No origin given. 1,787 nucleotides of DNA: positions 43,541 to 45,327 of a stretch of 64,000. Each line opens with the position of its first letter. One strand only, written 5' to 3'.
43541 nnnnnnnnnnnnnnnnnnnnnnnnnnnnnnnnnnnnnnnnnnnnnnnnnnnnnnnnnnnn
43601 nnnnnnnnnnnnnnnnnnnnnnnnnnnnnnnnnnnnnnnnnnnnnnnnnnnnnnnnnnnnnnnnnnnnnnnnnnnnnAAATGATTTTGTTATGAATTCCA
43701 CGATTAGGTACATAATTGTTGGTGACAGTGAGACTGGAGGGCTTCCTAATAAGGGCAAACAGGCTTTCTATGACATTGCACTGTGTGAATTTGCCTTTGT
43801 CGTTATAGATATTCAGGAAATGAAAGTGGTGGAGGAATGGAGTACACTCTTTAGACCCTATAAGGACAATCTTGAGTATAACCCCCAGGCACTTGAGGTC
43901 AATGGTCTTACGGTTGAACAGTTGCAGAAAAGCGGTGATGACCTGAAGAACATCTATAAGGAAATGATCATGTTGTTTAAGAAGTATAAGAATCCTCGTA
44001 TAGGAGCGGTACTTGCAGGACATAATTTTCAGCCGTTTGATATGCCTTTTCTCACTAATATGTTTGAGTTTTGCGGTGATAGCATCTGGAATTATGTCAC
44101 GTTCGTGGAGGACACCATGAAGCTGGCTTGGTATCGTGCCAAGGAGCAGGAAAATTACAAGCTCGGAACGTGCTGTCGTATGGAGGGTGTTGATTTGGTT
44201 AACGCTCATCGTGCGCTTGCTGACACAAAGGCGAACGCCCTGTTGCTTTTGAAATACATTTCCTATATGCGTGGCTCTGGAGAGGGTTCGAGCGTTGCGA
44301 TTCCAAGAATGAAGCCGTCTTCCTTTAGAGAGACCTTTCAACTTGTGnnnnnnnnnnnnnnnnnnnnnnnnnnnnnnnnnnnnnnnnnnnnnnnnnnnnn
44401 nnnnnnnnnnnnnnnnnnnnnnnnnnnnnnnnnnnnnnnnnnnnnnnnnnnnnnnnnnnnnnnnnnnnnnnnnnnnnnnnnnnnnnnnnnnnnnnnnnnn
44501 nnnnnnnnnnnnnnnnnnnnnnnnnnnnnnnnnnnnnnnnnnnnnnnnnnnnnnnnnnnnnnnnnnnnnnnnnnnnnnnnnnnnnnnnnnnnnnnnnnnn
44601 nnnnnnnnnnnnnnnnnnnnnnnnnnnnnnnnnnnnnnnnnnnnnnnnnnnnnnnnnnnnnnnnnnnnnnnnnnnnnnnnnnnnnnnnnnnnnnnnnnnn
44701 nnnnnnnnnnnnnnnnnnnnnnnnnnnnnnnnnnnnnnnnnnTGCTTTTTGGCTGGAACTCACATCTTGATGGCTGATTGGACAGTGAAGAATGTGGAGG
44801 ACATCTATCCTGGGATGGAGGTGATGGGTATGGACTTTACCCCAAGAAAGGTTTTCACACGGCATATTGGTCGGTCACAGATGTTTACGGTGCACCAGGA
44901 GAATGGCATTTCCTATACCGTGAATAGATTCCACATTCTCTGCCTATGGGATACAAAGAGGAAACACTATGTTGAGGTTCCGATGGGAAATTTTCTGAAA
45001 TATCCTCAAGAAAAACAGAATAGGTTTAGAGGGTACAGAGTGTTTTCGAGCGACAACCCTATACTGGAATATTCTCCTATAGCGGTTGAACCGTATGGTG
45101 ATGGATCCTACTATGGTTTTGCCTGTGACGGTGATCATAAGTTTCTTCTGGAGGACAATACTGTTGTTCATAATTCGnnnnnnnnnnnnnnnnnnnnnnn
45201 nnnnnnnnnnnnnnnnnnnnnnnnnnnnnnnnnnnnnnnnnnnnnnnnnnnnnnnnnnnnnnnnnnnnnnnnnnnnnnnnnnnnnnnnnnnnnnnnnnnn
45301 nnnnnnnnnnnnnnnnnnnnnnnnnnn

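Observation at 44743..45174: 144-aa mini-intein inserted in the Walker A P-loop of the large terminase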

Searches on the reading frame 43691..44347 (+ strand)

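Call 17: search_protein_families(library=pfam, proteins=[window:43691-44347:+], max_evalue=0.01)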
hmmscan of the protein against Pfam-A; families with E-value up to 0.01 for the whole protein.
window:43691-44347:+ (219 aa): 1 family
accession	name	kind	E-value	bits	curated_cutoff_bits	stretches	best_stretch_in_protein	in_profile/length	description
PF00929.31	RNase_T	-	1.6e-11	45.5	24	1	11-185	3-163/164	Exonuclease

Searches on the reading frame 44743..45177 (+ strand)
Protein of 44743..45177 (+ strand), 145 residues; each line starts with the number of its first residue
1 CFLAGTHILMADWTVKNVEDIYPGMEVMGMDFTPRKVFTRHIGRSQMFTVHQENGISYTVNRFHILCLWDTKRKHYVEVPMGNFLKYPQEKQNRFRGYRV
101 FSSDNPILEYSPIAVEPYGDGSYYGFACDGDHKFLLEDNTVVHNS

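Call 3: search_protein_families(library=pfam, proteins=[window:44743-45174:+], max_evalue=1)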
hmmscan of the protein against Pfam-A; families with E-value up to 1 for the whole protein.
window:44743-45174:+ (144 aa): 3 families
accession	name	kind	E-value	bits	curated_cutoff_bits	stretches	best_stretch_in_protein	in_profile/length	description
PF05203.21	Hom_end_hint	-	1.2e-16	61.9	32.1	2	1-70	1-79/228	Hom_end-associated Hint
PF01079.26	Hint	-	0.043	13.9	29.7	1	1-75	13-95/213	Hint module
PF13403.11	Hint_2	-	0.047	14.5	28.4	1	1-47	2-45/147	Hint domain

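Call 4: search_protein_families(library=phrogs, proteins=[window:44743-45174:+], max_evalue=0.01)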
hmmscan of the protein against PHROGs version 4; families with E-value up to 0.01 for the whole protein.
window:44743-45174:+ (144 aa): 1 family
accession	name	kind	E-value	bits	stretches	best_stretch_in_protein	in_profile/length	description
phrog_34449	-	unknown function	6.9e-13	49.6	1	1-144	61-209/241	-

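Call 5: search_solved_structures(query=window:44743-45177:+, max_evalue=10, show_alignments=3)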
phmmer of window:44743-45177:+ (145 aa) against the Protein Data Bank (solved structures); distinct sequences matched with E-value up to 10: 17.
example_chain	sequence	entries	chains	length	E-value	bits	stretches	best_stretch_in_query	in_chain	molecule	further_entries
1dfa_A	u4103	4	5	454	1.6e-09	41.2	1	1-53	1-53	PI-SCEI ENDONUCLEASE | ENDONUCLEASE PI-SCEI | PI-SCEI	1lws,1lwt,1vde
9cop_A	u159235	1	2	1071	8e-09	38.9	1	1-53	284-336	V-type proton ATPase catalytic subunit A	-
1gpp_A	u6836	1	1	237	1.4e-08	38.2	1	1-53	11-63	ENDONUCLEASE PI-SCEI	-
1um2_A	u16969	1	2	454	1.5e-08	38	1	2-53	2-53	ENDONUCLEASE PI-SCEI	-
1jva_A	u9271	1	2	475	1.9e-08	37.7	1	2-53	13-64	VMA1-DERIVED HOMING ENDONUCLEASE X10SSS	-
1ef0_A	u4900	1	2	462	5e-08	36.3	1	2-53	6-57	PI-SCEI ENDONUCLEASE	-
6mx6_A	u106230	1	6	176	4.5e-06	30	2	1-70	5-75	Pre-mRNA-processing-splicing factor 8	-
6owu_A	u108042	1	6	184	5.5e-06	29.7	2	1-70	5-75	PRP8 protein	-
6mwy_A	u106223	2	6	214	1.7e-05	28.1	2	1-71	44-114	Pre-mRNA-processing-splicing factor 8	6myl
1xs5_A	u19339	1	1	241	0.42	13.8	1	38-102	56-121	Membrane lipoprotein TpN32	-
5jl4_A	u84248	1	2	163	1.5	12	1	40-74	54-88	Integrase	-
4opq_A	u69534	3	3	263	1.5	12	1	96-141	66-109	TEM-94 ES-beta-lactamase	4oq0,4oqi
4op8_A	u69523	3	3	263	1.5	12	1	96-141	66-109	TEM-94 ES-beta-lactamase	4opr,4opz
4op5_A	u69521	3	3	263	1.5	12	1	96-141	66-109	Extended spectrum beta-lactamase TEM-63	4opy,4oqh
4ibx_A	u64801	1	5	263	1.6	12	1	96-141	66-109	Beta-lactamase TEM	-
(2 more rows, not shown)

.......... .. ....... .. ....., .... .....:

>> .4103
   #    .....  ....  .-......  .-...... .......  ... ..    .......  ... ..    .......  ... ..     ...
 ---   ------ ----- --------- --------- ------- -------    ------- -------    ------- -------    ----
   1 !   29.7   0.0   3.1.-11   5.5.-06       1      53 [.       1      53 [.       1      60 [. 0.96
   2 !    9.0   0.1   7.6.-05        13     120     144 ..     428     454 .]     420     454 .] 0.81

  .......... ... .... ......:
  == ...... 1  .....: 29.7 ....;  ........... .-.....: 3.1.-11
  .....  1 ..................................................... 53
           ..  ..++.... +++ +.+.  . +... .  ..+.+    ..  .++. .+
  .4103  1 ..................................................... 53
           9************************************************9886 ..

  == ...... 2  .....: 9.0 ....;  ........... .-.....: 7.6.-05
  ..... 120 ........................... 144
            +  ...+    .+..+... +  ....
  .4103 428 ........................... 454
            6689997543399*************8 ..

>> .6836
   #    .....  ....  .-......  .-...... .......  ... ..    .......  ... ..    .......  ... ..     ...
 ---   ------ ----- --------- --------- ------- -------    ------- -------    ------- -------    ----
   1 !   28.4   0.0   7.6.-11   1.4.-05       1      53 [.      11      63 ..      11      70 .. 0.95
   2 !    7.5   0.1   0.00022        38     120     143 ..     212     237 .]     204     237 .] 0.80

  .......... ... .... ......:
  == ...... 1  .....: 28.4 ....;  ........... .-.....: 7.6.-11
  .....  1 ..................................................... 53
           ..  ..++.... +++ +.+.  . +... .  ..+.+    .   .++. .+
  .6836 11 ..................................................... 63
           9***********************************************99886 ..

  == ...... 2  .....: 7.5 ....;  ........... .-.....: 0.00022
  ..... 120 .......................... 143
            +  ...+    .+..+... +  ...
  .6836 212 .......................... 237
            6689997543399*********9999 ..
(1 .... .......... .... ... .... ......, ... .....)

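Call 13: find_homologous_proteins(query=window:44743-45174:+, max_evalue=0.001)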
Query window:44743-45174:+ (144 aa): 3 proteins with E <= 0.001 among 3 candidates.
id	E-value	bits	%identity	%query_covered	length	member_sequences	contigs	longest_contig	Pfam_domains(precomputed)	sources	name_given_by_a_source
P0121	5.7e-69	249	77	100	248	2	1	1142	PF05203.22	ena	-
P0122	5.3e-45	171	70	75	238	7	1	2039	PF05203.22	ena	-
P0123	5.3e-44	168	72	71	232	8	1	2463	PF05203.22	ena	-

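Call 34: predict_structure(alignment_id=A2)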
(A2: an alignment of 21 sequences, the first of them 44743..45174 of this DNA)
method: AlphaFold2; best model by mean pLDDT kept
length: 144 residues; sequences in the alignment: 21
mean_pLDDT: 95.3   pTM: 0.87
mean pLDDT of the five models: 95.3, 95.1, 94.3, 94.1, 93.5
residues with pLDDT >= 90: 130; 70-90: 14; 50-70: 0; < 50: 0
segments of 3 or more residues with pLDDT < 50: none
pLDDT, mean of each block of 10 residues (from residue 1): 97 98 97 95 97 93 96 96 98 96 89 97 93 93 91
secondary structure, 60 per line:
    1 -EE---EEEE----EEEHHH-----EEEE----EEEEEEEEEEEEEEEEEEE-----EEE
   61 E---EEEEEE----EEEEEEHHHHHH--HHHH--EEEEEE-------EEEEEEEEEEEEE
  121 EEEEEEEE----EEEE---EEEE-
elements in order: E7-10 E15-17 E26-29 E34-52 E58-61 E65-70 E75-80 H81-86 H89-92 E95-100 E108-128 E133-136 E140-143

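Call 40: fold_search(model_id=the predicted structure, library=pdb)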
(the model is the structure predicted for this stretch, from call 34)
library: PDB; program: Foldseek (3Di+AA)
matches with E <= 10: 414; with E <= 0.001: 71
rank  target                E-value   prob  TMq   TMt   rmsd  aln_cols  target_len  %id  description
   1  6mwy_A                3.3e-14  1.00  0.86  0.89   2.8       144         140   27  The Prp8 intein of Cryptococcus gattii (released 2019-11-06)
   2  6mx6_A                5.3e-14  1.00  0.86  0.86   3.1       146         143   27  The Prp8 intein of Cryptococcus neoformans (released 2019-10-23)
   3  1gpp                  2.3e-10  1.00  0.84  0.57   5.6       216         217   18  Crystal structure of the S.cerevisiae Homing Endonuclease PI-SceI Domain I (released 2002-09-19)
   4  6qaz                  1.0e-07  1.00  0.70  0.78   3.5       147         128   14  Crystal structure of gp41-1 intein (released 2019-11-13)
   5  1dfa                  2.4e-07  1.00  0.82  0.30   8.4       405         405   11  CRYSTAL STRUCTURE OF PI-SCEI IN C2 SPACE GROUP (released 1999-12-08)
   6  6riz                  2.6e-07  1.00  0.70  0.78   3.4       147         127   14  Crystal structure of gp41-1 intein (C1A, F65W, D107C) (released 2020-04-29)
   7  6bs8_B                3.6e-07  1.00  0.65  0.72   4.6       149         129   16  The class 3 DnaB intein from Mycobacterium smegmatis (released 2018-11-21)
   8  6y75_B                5.6e-07  1.00  0.65  0.63   4.7       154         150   16  BIL2 domain from T.thermophila BUBL1 locus (C1A-N143A) (released 2021-02-03)
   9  6rix_B                7.3e-07  1.00  0.67  0.73   4.5       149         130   13  Crystal structure of MchDnaB-1 intein (released 2020-05-13)
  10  6tmm_BBB              7.7e-07  1.00  0.65  0.61   4.8       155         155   18  BIL2 domain from T.thermophila BUBL1 locus (C1A-N143A) (released 2020-12-16)
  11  6tyy                  8.1e-07  1.00  0.74  0.73   3.3       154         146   12  Hedgehog autoprocessing mutant D46H (released 2019-11-20)
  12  1vde_A                1.0e-06  1.00  0.81  0.28   9.0       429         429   10  PI-SCEI, A HOMING ENDONUCLEASE WITH PROTEIN SPLICING ACTIVITY (released 1998-04-08)
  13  1at0                  1.0e-06  1.00  0.73  0.73   3.4       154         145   11  17-kDA fragment of hedgehog C-terminal autoprocessing domain (released 1997-11-12)
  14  4oz6_A                1.1e-06  1.00  0.79  0.67   3.6       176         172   15  Structure of the Branched Intermediate in Protein Splicing (released 2014-05-14)
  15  1ef0_B                1.1e-06  1.00  0.81  0.31   7.6       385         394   10  CRYSTAL STRUCTURE OF PI-SCEI MINIPRECURSOR (released 2000-06-07)
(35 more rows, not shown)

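Call 55: search_dna_similar(query=window:44743-45174:+, collection=phages, mode=protein, max_evalue=0.001, max_rows=40)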
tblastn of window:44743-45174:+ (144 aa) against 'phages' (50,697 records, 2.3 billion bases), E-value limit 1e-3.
Records with a match: 234; places in all: 235; records where one place covers at least 80% of the query: 194.
Best place of each record, by identity: <60% 234.
By first word of the organism name: Salmonella 177; Klebsiella 17; Vibrio 9; Ruegeria 8; Escherichia 6; Listonella 2; Proteus 2; Pseudomonas 2; uncultured 2; Aeromonas 2; and 7 more.
By host as written in the record: Salmonella enterica 42; Salmonella enterica subsp. enterica serovar Enteritidis 28; Salmonella enterica subsp. enterica serovar Typhimurium 27; Salmonella sp. 15; - 10; Klebsiella pneumoniae 10; Ruegeria pomeroyi DSS-3 8; Salmonella enterica subsp. enterica serovar Enteritidis PT1 8; and 54 more.
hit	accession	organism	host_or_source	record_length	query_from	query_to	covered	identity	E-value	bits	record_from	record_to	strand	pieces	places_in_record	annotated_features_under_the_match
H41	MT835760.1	Bacteriophage sp.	human fecal samples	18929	1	144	100%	47.2%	9e-29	115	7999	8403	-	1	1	record has no annotation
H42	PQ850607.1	Escherichia phage HelliStehle_Bas95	Escherichia coli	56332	1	144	89%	43.7%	6e-9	104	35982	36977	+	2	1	exonuclease | similar to helicase protein | similar to intein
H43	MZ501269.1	Pantoea phage AH01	Pantoea sp.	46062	1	144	96%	40.3%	6e-12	116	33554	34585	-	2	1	53: DNA helicase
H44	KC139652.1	Salmonella phage FSL SP-038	Salmonella enterica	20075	1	144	100%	37.9%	1e-12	114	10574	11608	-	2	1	helicase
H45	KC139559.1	Salmonella phage FSL SP-049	Salmonella enterica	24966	1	144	100%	37.9%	1e-12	114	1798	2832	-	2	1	helicase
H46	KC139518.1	Salmonella phage FSL SP-031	Salmonella enterica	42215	1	144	100%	37.9%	1e-12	114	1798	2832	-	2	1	helicase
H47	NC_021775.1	Salmonella phage FSL SP-031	Salmonella enterica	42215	1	144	100%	37.9%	1e-12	114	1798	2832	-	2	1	DNA helicase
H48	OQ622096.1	Vibrio phage 13VV501A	Vibrio vulnificus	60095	1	144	100%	37.4%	2e-18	86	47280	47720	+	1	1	P-loop containing nucleoside triphosphate hydrolase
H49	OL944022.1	Salmonella phage PhiSTP1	Salmonella enterica subsp. enterica ...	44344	1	144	100%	37.4%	3e-12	113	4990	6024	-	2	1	helicase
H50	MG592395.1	Vibrio phage 1.009.O._10N.261.51.C9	Vibrio lentus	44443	1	144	91%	40.5%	3e-9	104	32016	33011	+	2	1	homing endonuclease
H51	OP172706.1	Bacteroides phage BS162P1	Bacteroides salyersiae BSC162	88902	1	139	97%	36.5%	3e-16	79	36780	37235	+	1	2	putative helicase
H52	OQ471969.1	Acinetobacter phage vB_AbaM_ABMM1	Acinetobacter baumannii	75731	1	144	100%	32.0%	2e-13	71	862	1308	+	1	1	terminase large subunit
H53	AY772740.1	Listonella phage phiHSIC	Listonella pelagia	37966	1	142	99%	31.8%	7e-11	64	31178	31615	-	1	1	ORF42: putative helicase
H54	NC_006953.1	Listonella phage phiHSIC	Listonella pelagia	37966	1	142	99%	31.8%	7e-11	64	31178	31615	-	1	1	ORF42: DarB-like antirestriction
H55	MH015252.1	Ruegeria phage vB_RpoS-V18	Ruegeria pomeroyi DSS-3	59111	1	144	100%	31.3%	1e-14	75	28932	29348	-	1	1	tail tape measure protein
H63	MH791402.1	Salmonella phage Segz_1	Salmonella enterica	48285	1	108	75%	40.7%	2e-10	62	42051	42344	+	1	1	large terminase subunit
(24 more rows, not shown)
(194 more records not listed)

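Call 56: get_annotated_region(hit=H52, flank=1500)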
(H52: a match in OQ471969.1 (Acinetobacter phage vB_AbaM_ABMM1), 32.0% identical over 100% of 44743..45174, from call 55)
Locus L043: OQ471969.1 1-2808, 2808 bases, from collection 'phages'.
description: Acinetobacter phage vB_AbaM_ABMM1, complete genome.
organism: Acinetobacter phage vB_AbaM_ABMM1 (NCBI taxid 3032412)
taxonomy: Viruses; Duplodnaviria; Heunggongvirae; Uroviricota; Caudoviricetes
host: Acinetobacter baumannii; source: -; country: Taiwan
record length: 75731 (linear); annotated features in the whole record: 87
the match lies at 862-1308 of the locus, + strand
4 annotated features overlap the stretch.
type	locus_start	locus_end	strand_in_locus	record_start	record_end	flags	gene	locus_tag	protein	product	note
repeat_region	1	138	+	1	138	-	-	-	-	-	-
CDS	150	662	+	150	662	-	-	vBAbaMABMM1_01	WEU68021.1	hypothetical protein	-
CDS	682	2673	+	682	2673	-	-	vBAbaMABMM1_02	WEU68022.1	terminase large subunit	-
CDS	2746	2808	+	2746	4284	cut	-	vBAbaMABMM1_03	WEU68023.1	tail-collar fiber protein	-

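Call 57: get_annotated_region(hit=H63, flank=2000)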
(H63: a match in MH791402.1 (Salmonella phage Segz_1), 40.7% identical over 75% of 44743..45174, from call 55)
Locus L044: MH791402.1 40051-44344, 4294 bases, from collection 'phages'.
description: UNVERIFIED: Salmonella phage Segz_1, complete genome.
organism: Salmonella phage Segz_1 (NCBI taxid 2419756)
taxonomy: Viruses; Duplodnaviria; Heunggongvirae; Uroviricota; Caudoviricetes; Segzyvirus; Segzyvirus segz1
host: Salmonella enterica; source: seawater; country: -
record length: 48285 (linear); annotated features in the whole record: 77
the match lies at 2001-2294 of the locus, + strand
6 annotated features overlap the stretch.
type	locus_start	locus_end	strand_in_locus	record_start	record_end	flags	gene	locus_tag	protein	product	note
CDS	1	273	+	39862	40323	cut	-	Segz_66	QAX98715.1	hypothetical protein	hypothetical protein VIP0050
CDS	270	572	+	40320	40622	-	-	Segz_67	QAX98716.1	hypothetical protein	hypothetical protein APECO1 4033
CDS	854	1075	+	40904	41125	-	-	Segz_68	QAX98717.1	hypothetical protein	-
CDS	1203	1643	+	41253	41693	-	-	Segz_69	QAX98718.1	hypothetical protein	hypothetical protein VPRG 00041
CDS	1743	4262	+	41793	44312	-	-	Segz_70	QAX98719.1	large terminase subunit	-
CDS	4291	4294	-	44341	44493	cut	-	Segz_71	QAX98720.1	hypothetical protein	-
